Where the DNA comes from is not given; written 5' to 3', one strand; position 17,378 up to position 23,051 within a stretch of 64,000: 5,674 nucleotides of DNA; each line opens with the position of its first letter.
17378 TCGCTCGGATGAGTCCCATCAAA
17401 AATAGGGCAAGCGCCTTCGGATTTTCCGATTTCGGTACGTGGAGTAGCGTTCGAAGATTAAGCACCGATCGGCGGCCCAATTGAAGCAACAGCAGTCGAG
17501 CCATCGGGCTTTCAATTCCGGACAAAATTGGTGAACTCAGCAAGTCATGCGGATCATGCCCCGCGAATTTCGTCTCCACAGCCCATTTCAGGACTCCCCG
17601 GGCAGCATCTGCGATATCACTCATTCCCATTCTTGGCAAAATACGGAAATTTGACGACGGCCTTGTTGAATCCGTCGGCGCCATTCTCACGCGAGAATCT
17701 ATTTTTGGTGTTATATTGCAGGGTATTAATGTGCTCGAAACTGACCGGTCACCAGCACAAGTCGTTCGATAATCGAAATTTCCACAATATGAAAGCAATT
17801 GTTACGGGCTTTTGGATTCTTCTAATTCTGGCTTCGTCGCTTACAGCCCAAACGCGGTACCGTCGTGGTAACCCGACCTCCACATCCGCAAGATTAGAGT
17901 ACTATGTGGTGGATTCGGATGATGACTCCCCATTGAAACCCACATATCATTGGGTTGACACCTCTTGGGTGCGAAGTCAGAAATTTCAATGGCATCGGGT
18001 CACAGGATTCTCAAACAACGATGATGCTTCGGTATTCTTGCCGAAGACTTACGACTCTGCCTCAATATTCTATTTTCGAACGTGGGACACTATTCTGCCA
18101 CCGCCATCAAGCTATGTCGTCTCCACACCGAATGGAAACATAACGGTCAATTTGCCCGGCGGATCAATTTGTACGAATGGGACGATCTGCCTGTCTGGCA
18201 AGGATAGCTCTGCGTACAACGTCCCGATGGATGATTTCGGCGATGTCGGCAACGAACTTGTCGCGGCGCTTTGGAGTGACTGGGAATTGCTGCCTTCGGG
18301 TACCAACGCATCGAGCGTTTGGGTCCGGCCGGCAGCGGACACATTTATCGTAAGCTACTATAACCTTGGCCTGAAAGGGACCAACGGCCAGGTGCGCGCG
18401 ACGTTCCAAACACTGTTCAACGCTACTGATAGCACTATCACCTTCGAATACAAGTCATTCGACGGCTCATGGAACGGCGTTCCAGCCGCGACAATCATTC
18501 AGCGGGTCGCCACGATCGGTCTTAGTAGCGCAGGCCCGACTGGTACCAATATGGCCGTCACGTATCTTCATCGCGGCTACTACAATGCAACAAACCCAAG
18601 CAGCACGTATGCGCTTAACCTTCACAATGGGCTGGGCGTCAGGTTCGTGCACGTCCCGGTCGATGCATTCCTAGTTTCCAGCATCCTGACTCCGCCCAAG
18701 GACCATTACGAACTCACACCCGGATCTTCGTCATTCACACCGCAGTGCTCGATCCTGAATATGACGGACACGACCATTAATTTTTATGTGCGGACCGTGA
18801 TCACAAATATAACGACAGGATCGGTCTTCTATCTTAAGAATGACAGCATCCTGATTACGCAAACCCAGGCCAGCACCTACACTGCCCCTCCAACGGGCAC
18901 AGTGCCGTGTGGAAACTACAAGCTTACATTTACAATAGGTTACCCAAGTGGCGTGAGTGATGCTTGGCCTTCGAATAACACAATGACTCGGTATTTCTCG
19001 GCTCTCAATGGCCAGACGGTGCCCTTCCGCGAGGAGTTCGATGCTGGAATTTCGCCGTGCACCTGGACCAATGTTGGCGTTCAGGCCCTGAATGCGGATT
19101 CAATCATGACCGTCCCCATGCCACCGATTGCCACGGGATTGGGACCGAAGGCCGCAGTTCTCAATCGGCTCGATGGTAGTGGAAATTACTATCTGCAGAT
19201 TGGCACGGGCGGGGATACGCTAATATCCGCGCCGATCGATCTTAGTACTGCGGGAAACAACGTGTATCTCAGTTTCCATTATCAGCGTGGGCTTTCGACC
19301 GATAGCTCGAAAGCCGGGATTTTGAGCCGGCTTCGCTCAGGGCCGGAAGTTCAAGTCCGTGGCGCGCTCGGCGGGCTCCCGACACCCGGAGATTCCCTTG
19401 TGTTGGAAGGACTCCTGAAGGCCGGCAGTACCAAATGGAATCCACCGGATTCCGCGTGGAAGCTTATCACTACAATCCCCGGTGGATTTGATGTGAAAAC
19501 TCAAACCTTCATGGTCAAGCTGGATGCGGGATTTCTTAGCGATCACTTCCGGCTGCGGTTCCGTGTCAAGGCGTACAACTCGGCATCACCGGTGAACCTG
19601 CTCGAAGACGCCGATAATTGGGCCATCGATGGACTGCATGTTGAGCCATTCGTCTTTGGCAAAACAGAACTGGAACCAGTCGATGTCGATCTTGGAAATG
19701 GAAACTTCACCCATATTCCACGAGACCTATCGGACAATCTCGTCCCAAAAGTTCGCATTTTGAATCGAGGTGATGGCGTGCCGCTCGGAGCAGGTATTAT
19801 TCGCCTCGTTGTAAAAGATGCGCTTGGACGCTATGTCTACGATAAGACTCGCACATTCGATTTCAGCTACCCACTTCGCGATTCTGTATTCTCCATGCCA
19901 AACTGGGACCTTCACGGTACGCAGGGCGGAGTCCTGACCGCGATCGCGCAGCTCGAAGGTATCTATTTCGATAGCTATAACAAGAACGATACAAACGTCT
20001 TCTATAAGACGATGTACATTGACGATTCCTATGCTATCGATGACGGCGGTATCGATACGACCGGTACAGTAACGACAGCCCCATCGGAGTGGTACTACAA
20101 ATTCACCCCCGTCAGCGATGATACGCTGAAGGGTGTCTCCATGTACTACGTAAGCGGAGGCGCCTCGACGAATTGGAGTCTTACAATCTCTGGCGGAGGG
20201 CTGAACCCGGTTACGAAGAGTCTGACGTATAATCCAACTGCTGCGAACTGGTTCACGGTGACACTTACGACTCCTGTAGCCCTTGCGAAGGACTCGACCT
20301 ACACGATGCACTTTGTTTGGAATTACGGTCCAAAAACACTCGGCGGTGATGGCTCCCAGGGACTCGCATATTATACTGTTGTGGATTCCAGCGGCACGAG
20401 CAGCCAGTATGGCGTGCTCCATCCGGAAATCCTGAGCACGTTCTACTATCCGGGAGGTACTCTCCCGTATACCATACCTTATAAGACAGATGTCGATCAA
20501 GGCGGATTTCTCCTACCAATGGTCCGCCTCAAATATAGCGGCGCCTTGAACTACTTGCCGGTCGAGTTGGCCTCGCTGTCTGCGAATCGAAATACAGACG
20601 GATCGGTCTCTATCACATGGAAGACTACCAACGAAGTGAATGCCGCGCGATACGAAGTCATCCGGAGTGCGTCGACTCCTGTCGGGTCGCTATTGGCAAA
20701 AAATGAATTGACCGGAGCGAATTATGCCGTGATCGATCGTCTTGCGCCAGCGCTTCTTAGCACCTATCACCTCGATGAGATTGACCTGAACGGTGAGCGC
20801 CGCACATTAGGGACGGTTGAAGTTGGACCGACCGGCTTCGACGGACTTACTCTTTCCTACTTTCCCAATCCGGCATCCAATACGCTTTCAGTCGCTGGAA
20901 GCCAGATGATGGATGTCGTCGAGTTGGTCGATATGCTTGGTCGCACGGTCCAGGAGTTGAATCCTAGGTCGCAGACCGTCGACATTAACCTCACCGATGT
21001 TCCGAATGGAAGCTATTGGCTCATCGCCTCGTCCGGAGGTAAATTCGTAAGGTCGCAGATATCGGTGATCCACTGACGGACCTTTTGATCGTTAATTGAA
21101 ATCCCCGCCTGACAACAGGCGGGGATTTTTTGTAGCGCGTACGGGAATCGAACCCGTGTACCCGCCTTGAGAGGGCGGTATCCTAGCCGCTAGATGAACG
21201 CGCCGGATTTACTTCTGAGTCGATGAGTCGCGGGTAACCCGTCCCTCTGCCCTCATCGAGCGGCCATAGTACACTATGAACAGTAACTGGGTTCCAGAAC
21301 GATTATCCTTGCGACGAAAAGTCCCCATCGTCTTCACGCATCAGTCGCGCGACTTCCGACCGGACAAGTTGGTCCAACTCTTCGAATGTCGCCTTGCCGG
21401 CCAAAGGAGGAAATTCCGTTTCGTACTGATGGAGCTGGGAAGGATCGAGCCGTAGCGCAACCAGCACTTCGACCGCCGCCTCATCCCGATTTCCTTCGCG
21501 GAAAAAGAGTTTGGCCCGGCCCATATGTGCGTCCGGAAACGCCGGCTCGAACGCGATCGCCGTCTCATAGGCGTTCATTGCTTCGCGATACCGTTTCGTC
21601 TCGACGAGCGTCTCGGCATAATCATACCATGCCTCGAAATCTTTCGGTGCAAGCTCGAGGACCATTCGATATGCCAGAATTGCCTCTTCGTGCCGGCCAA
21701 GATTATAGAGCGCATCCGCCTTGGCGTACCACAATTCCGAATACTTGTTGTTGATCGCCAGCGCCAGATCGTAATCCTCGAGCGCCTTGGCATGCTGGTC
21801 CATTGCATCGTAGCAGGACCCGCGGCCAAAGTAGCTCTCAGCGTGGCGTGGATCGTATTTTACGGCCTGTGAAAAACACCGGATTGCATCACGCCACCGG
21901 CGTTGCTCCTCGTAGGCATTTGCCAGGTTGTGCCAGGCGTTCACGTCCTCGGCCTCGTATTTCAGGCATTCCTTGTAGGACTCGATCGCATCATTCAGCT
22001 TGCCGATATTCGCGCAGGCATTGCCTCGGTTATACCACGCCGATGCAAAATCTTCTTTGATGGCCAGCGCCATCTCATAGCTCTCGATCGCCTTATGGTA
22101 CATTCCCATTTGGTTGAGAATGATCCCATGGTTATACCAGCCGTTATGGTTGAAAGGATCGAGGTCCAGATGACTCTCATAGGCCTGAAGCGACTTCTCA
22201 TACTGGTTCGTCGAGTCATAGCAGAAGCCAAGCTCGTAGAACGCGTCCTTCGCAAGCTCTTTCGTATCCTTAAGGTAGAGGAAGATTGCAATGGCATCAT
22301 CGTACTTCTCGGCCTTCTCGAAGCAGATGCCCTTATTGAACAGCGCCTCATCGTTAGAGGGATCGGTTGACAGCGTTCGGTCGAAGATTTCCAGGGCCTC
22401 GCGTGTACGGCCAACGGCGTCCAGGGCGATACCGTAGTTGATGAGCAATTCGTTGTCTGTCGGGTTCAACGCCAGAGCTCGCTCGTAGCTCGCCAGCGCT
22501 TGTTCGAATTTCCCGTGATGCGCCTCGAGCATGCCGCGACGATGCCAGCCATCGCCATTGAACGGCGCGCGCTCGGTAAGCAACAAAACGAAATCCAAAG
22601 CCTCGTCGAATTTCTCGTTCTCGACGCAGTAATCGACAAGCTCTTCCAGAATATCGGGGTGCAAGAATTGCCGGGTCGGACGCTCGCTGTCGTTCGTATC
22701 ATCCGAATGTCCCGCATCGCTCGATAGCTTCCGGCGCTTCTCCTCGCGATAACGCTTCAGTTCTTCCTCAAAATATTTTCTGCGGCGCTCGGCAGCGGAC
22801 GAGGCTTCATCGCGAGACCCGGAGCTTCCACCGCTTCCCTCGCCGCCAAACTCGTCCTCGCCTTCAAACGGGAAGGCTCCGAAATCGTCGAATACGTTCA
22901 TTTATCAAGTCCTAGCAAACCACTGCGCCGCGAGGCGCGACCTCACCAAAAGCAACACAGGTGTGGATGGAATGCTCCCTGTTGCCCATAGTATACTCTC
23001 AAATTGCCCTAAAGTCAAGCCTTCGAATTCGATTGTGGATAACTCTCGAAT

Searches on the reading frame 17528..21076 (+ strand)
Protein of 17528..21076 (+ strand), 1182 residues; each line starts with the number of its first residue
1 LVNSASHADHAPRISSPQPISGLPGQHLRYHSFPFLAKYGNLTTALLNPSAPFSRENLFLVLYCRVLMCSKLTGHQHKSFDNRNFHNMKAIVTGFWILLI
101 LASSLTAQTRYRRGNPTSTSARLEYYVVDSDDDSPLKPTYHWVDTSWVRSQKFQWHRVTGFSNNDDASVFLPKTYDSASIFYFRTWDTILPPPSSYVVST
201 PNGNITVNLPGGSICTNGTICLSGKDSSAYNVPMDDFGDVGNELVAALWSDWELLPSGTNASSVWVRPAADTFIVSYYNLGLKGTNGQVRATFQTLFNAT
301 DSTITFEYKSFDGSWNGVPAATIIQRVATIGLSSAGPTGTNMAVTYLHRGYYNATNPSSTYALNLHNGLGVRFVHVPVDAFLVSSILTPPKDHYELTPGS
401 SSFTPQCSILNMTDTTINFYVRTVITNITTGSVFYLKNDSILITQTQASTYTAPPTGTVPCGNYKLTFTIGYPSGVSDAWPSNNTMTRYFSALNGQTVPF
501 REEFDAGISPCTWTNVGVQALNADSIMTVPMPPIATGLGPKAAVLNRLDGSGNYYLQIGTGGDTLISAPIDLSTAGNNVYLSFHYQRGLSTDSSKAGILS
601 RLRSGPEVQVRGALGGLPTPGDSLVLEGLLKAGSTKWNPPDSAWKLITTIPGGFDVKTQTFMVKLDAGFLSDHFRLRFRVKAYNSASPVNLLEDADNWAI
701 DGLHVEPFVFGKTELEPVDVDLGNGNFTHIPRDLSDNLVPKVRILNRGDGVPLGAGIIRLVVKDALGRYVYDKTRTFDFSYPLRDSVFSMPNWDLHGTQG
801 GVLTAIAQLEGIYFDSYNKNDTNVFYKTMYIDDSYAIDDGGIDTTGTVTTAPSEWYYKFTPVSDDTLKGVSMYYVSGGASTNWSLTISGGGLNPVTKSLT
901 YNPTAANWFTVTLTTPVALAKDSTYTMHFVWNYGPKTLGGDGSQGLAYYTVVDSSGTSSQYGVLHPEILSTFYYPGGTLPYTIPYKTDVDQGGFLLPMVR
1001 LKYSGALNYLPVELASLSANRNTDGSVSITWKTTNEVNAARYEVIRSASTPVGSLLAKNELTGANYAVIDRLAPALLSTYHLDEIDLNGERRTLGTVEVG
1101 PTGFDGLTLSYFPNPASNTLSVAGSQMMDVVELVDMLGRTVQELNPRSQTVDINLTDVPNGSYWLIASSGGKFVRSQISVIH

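Call 29: search_protein_families(library=pfam, proteins=[window:17528-21076:+], max_evalue=0.001)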
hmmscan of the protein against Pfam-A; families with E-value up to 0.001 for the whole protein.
window:17528-21076:+ (1182 aa): 1 family
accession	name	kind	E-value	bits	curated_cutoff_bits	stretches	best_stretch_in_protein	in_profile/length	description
PF18962.6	Por_Secre_tail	-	1.4e-07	32.2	27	1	1112-1173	2-68/75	Secretion system C-terminal sorting domain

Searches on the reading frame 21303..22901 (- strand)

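Call 29: search_protein_families(library=pfam, proteins=[window:21303-22901:-], max_evalue=0.001)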
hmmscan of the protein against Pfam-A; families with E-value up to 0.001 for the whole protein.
window:21303-22901:- (532 aa): 30 families (the best 25 are shown)
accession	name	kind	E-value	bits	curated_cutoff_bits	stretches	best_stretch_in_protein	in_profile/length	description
PF00515.34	TPR_1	-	1e-65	215.5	27.8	7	321-353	2-34/34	Tetratricopeptide repeat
PF07719.23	TPR_2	-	1.4e-60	196.9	27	6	321-353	2-34/34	Tetratricopeptide repeat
PF13431.12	TPR_17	-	3.2e-49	161.6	24.4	2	411-441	2-32/34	Tetratricopeptide repeat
PF13414.12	TPR_11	-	4.3e-49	164.4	26.8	5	261-299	3-41/42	TPR repeat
PF13432.12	TPR_16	-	1e-46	157.3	32.7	5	325-384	2-61/65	Tetratricopeptide repeat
PF13181.12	TPR_8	-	9.8e-46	150.5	25.7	2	389-421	2-34/34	Tetratricopeptide repeat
PF14559.12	TPR_19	-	1.7e-37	128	25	6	402-465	5-68/68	Tetratricopeptide repeat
PF13428.12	TPR_14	-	1.4e-35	118.5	23.5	3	389-430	2-43/44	Tetratricopeptide repeat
PF13371.12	TPR_9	-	1.9e-31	108.3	35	4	402-462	9-69/73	Tetratricopeptide repeat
PF13176.12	TPR_7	-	1.4e-28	96.9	27.9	1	322-355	1-36/36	Tetratricopeptide repeat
PF13424.12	TPR_12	-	2.5e-28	98.5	30.1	4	321-384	4-75/77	Tetratricopeptide repeat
PF13174.12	TPR_6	-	3.7e-24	84.1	26.3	0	391-420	3-32/33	Tetratricopeptide repeat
PF23914.1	TPR_CcmH_CycH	-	4.8e-24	85.4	42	3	112-211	46-148/158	Cytochrome c-type biogenesis protein H TPR domain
PF12895.13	ANAPC3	-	9e-17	61.6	27.2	3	333-411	2-79/82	Anaphase-promoting complex, cyclosome, subunit 3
PF24575.1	TPR_Slam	-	1.2e-12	48.6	35.2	1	390-442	49-101/104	Surface lipoprotein assembly modifier, N-terminal TPR repeats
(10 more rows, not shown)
